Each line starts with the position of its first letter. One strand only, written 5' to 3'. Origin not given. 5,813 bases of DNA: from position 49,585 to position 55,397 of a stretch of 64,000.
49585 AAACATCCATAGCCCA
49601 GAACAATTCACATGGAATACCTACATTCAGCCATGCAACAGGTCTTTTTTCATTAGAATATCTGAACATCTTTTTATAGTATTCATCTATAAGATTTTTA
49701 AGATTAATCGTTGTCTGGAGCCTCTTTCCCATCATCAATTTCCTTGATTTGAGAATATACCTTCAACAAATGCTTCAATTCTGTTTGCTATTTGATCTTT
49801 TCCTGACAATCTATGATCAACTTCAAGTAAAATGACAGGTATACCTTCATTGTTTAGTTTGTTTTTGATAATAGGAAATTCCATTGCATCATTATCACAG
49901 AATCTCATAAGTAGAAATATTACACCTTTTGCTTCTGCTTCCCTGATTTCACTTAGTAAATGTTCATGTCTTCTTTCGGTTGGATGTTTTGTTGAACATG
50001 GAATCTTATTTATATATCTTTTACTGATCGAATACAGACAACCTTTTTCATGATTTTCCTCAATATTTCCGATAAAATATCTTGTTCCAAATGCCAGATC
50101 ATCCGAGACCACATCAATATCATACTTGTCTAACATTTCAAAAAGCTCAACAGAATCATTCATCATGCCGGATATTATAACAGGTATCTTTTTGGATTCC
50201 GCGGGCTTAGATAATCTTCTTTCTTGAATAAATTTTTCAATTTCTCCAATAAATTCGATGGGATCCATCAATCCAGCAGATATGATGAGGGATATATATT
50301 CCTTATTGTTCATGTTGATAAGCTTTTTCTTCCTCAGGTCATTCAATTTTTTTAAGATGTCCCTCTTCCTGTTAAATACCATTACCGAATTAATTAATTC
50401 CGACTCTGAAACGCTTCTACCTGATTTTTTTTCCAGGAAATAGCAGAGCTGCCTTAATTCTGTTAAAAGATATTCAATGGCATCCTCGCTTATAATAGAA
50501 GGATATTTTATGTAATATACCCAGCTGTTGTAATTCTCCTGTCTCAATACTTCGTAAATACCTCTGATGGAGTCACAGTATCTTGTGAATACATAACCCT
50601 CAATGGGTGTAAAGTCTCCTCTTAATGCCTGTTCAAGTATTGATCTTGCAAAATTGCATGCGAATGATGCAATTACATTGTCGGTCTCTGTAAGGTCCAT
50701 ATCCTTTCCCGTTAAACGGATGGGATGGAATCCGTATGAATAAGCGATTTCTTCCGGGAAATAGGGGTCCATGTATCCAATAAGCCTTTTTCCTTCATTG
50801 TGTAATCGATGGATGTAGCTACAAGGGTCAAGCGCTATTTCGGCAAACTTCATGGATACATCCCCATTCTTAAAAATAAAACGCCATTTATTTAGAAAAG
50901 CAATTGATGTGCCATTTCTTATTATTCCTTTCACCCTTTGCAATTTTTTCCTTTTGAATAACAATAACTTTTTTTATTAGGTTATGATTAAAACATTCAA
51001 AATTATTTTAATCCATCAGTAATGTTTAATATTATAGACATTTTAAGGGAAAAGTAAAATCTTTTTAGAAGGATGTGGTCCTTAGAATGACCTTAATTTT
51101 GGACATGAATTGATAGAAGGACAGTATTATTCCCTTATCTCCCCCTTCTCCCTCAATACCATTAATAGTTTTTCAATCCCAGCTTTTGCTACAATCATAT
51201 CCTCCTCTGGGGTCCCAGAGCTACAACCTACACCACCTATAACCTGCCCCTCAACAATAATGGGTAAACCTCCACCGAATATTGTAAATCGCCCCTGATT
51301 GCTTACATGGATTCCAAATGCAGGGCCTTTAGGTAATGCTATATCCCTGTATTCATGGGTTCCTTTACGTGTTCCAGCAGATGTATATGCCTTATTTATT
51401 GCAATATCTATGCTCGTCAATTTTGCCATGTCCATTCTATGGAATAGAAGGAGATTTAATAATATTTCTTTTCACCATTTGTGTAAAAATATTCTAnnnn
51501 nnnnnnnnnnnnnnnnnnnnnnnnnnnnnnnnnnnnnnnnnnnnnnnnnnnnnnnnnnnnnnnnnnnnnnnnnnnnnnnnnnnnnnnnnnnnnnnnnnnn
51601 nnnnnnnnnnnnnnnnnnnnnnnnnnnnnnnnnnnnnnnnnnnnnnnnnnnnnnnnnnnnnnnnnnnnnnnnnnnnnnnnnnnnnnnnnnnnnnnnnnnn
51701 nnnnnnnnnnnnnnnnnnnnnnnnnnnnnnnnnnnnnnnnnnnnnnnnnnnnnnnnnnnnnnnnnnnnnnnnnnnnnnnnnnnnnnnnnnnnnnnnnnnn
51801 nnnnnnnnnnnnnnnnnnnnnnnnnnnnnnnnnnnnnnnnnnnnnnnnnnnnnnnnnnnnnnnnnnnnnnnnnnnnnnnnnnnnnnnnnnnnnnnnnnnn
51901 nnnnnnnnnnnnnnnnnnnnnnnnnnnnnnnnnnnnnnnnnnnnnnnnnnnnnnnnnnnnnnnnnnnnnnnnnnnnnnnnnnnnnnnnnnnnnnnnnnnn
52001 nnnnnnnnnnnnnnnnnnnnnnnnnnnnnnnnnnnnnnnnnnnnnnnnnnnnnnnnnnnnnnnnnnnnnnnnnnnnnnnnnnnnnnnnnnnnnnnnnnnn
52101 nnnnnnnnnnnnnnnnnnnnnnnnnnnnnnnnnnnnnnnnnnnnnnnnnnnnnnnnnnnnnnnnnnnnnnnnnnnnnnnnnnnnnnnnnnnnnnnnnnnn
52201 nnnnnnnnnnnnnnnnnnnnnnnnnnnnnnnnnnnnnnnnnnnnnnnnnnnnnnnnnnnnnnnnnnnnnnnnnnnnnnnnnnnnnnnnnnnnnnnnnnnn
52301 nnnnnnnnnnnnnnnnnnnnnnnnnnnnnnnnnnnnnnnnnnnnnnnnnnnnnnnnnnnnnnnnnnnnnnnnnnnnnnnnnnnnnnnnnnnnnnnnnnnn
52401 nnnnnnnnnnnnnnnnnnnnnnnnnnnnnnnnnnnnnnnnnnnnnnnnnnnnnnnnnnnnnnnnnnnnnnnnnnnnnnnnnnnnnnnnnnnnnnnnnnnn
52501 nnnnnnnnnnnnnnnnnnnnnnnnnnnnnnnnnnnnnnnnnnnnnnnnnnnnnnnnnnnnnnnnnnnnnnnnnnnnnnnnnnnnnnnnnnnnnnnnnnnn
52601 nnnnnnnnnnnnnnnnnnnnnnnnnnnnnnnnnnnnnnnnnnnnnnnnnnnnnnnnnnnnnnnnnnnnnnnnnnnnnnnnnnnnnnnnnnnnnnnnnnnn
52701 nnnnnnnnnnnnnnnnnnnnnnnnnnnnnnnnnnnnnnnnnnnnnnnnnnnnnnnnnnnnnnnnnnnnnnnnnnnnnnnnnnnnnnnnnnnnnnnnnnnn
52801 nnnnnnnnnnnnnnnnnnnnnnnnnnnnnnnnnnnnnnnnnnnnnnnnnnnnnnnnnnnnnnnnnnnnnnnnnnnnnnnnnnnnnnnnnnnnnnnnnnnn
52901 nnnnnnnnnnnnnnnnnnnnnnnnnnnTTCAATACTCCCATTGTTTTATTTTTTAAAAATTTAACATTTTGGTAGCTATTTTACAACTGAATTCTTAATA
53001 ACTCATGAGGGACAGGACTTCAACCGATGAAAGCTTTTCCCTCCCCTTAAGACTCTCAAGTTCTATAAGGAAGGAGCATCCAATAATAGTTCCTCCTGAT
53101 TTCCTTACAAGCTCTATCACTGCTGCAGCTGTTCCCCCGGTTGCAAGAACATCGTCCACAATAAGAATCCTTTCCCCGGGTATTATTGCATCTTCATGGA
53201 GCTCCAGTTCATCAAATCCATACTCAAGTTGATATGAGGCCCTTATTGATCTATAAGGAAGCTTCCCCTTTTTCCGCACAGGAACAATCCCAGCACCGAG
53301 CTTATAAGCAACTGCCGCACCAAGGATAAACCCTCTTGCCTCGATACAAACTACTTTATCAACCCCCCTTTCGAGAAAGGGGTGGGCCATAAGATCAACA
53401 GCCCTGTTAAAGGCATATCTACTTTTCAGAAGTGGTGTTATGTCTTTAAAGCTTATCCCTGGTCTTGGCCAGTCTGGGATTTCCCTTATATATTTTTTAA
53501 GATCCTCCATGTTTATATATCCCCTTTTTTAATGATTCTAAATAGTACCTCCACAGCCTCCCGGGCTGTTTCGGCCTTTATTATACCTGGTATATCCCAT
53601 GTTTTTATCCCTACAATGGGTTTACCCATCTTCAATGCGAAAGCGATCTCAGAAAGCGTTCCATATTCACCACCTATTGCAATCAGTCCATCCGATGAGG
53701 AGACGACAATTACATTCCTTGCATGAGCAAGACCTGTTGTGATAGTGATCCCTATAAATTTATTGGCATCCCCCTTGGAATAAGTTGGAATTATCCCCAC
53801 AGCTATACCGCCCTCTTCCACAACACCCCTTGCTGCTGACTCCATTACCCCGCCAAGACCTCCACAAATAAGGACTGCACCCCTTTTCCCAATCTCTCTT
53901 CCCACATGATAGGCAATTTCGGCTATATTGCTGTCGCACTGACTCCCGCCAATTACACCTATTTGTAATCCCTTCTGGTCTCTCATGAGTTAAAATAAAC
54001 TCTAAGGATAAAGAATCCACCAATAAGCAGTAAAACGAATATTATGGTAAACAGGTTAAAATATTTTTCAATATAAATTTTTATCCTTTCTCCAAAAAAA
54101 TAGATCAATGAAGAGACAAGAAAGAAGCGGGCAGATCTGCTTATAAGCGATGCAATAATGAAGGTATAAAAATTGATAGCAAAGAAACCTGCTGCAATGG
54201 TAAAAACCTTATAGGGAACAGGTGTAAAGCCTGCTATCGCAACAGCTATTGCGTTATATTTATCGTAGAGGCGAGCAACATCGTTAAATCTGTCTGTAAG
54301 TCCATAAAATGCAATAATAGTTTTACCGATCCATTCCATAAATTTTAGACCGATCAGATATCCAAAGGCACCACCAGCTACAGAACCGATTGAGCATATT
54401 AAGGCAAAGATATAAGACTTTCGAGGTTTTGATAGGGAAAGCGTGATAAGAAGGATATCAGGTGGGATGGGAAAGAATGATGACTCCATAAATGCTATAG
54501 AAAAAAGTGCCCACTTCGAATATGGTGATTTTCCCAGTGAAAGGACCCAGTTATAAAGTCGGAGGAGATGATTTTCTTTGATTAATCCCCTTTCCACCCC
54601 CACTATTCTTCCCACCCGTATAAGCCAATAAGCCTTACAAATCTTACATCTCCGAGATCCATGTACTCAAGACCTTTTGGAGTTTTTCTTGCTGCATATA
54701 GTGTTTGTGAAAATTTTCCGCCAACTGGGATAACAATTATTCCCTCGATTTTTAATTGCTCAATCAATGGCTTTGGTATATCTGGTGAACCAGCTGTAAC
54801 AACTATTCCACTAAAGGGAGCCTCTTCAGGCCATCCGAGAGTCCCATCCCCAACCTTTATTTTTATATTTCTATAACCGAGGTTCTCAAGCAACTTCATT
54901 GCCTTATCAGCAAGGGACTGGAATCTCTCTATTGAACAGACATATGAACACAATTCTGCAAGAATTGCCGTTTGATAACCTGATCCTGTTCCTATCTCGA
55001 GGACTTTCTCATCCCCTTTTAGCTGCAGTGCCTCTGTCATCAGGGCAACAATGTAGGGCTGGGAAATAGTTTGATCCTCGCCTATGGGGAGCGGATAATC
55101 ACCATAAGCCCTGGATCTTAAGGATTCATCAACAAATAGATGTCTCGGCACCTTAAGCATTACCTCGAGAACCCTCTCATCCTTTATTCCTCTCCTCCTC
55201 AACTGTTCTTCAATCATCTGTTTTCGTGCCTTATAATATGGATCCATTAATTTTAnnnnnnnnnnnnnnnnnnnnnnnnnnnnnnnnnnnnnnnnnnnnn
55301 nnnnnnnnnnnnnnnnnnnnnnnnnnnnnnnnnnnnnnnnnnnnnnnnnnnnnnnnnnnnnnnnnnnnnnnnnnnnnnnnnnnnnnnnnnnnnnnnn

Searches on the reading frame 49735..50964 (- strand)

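Call 38: search_protein_families(library=pfam, proteins=[window:49735-50964:-], max_evalue=0.000001)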
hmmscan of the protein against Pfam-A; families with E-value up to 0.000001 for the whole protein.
window:49735-50964:- (409 aa): 1 family
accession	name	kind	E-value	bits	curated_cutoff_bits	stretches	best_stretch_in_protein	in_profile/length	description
PF06050.19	HGD-D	-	5.1e-72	243.7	28.4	1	68-401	3-340/342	2-hydroxyglutaryl-CoA dehydratase, D-component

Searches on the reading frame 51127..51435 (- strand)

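Call 39: search_protein_families(library=pfam, proteins=[window:51127-51435:-], max_evalue=0.000001)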
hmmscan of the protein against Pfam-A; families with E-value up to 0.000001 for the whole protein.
window:51127-51435:- (102 aa): 1 family
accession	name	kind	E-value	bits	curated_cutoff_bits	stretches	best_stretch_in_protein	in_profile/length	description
PF03928.20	HbpS-like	-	1.8e-24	86.7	25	1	1-88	41-128/128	Haem degrading protein HbpS-like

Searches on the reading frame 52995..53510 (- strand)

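Call 39: search_protein_families(library=pfam, proteins=[window:52995-53510:-], max_evalue=0.000001)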
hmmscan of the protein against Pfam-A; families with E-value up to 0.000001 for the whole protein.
window:52995-53510:- (171 aa): 1 family
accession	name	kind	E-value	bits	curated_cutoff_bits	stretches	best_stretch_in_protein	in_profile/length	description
PF00156.33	Pribosyltran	-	5.6e-15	55.5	26.3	1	48-151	28-126/158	Phosphoribosyl transferase domain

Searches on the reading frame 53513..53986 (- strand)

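Call 39: search_protein_families(library=pfam, proteins=[window:53513-53986:-], max_evalue=0.000001)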
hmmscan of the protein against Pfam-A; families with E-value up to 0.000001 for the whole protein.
window:53513-53986:- (157 aa): 1 family
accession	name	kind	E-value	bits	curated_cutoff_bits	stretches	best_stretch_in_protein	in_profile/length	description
PF18306.6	LDcluster4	-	1.1e-42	145.7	26.3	1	7-138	2-133/151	SLOG cluster4 family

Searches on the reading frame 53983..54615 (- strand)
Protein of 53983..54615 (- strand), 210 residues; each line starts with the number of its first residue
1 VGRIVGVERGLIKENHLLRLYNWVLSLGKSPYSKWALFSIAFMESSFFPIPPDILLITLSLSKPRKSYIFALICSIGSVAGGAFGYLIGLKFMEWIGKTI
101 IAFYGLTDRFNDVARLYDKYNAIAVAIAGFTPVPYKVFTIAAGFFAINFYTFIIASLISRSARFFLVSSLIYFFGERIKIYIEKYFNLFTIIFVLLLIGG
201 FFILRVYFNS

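Call 39: search_protein_families(library=pfam, proteins=[window:53983-54615:-], max_evalue=0.000001)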
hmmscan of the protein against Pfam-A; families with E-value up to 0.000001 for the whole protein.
window:53983-54615:- (210 aa): 1 family
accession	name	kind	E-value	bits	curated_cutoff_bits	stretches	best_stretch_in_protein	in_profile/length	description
PF09335.16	VTT_dom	-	1.5e-11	45.3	33.9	1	51-172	2-122/123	VTT domain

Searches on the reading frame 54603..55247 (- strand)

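Call 39: search_protein_families(library=pfam, proteins=[window:54603-55247:-], max_evalue=0.000001)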
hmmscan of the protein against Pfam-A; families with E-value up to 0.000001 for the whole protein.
window:54603-55247:- (214 aa): 2 families
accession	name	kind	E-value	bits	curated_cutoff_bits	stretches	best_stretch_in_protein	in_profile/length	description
PF01135.25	PCMT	-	1.8e-61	208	20.3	1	9-207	4-206/210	Protein-L-isoaspartate(D-aspartate) O-methyltransferase (PCMT)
PF00398.26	RrnaAD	-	1.3e-07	31.4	24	1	70-131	22-81/263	Ribosomal RNA adenine dimethylase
